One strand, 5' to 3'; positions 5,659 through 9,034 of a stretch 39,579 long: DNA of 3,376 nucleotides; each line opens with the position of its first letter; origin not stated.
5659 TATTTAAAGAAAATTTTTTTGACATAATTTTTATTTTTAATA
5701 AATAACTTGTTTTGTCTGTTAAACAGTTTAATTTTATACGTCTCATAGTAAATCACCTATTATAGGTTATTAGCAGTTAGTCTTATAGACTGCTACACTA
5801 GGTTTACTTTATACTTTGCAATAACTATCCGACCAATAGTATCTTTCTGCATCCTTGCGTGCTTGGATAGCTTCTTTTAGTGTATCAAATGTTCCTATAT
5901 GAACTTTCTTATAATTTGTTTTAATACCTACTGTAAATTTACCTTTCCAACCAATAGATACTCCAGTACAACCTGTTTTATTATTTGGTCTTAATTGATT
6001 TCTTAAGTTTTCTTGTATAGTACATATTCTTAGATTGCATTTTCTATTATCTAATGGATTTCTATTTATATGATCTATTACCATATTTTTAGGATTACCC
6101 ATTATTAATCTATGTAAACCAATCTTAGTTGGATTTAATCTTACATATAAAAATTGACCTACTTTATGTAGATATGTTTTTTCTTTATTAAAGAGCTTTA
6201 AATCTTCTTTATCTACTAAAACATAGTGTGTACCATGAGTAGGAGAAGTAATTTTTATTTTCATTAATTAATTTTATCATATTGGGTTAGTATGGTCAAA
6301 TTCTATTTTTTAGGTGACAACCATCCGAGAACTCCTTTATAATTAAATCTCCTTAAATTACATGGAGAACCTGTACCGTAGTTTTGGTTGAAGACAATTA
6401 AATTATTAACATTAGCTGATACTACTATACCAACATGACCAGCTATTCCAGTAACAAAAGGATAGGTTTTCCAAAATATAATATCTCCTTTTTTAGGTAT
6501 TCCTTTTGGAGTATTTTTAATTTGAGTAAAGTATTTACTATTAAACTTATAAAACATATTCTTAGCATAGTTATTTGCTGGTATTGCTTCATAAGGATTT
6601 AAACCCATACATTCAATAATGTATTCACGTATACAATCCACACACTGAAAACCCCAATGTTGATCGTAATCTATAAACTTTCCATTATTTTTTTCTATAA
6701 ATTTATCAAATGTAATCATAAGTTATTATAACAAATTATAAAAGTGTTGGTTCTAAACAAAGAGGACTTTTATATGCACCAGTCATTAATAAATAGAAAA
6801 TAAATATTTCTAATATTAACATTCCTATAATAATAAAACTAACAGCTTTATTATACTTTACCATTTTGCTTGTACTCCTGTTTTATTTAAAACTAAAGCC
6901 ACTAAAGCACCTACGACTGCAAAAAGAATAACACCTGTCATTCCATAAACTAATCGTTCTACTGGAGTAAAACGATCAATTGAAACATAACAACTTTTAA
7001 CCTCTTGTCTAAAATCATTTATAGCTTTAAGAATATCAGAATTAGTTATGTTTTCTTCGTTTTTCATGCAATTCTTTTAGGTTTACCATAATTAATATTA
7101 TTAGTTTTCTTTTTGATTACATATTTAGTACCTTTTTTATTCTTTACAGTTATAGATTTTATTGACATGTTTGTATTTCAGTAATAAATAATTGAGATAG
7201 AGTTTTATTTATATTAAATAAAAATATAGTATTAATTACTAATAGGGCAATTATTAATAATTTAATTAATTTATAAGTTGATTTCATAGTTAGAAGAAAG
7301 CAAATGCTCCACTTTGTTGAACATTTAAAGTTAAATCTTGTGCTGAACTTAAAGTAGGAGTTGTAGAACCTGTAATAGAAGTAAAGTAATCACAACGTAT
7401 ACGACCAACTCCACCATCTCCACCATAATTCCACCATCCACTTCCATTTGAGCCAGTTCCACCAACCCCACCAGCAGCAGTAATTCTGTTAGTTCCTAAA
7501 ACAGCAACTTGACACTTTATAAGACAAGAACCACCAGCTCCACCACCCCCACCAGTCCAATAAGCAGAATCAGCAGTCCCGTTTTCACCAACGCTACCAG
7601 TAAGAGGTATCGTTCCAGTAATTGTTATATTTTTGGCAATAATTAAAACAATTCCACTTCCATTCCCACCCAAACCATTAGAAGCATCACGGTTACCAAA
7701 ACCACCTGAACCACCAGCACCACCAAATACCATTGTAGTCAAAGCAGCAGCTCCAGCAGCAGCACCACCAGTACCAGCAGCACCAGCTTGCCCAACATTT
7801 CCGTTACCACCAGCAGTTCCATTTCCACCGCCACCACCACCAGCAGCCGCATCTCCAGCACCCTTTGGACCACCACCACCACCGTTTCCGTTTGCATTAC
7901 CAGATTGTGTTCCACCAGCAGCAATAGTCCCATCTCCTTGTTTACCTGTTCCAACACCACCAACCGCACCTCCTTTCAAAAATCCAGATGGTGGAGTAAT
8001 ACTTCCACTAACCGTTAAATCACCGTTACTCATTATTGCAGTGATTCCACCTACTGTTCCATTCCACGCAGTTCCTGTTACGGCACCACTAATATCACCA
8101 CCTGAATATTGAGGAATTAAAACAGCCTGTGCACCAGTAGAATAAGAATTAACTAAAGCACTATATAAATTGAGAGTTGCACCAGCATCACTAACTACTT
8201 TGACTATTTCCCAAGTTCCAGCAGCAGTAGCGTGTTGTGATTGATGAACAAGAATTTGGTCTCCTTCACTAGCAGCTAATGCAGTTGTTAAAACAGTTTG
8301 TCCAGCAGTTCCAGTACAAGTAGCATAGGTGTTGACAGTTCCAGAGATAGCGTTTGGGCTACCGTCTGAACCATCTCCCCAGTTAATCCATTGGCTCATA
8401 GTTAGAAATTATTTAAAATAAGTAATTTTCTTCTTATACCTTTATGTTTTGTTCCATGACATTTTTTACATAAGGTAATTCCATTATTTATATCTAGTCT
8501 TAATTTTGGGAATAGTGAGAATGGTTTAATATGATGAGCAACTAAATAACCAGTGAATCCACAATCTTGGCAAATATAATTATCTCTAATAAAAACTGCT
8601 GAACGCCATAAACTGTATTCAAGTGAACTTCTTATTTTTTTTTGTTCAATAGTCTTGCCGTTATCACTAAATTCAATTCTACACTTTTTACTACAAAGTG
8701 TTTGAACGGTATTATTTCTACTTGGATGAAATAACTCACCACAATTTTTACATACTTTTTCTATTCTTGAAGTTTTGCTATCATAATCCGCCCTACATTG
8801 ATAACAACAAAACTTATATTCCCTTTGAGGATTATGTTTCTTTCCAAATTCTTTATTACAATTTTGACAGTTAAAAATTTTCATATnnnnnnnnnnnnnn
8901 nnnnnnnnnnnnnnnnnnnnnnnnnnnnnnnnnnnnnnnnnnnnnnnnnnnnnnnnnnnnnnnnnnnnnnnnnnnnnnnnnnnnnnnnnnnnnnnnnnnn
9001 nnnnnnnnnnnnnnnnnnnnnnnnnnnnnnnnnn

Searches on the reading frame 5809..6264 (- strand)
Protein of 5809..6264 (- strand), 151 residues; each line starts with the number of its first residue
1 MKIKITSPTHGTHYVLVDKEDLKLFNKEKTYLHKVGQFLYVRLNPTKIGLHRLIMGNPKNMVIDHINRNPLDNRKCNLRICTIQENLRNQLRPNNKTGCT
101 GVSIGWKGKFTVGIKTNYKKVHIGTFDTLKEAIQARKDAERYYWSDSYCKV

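Call 38: search_protein_families(library=pfam, proteins=[window:5809-6264:-], max_evalue=0.05)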
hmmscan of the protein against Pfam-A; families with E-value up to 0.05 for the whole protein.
window:5809-6264:- (151 aa): 1 family
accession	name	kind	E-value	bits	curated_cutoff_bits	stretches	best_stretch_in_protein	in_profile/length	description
PF13392.12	HNH_3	-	5.7e-09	35.9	24.8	1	58-88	16-46/46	HNH endonuclease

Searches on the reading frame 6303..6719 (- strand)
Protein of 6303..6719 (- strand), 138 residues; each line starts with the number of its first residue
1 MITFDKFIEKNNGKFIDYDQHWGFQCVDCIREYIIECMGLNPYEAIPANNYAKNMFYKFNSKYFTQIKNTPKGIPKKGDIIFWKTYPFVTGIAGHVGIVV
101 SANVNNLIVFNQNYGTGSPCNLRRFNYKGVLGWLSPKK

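Call 38: search_protein_families(library=pfam, proteins=[window:6303-6719:-], max_evalue=0.05)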
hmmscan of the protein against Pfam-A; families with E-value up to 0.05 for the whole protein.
window:6303-6719:- (138 aa): 3 families
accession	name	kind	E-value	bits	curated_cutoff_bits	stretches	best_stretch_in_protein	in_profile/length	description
PF05257.22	CHAP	-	2.3e-09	38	26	1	19-113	5-81/81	CHAP domain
PF05382.19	Amidase_5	-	0.00059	20.2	21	1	51-108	49-104/142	Bacteriophage peptidoglycan hydrolase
PF00877.26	NLPC_P60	-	0.041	14.3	23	0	68-102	45-74/105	NlpC/P60 family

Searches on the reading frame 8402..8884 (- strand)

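Call 24: search_protein_families(library=pfam, proteins=[window:8402-8884:-], max_evalue=0.01)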
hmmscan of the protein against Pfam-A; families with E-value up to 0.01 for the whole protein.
window:8402-8884:- (160 aa): 2 families
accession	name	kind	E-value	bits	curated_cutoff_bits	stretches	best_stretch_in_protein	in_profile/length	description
PF01844.29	HNH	-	4.4e-11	43.2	21.4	1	105-148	1-46/47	HNH endonuclease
PF13391.12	HNH_2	-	6.3e-05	23.2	21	1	105-143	1-55/66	HNH endonuclease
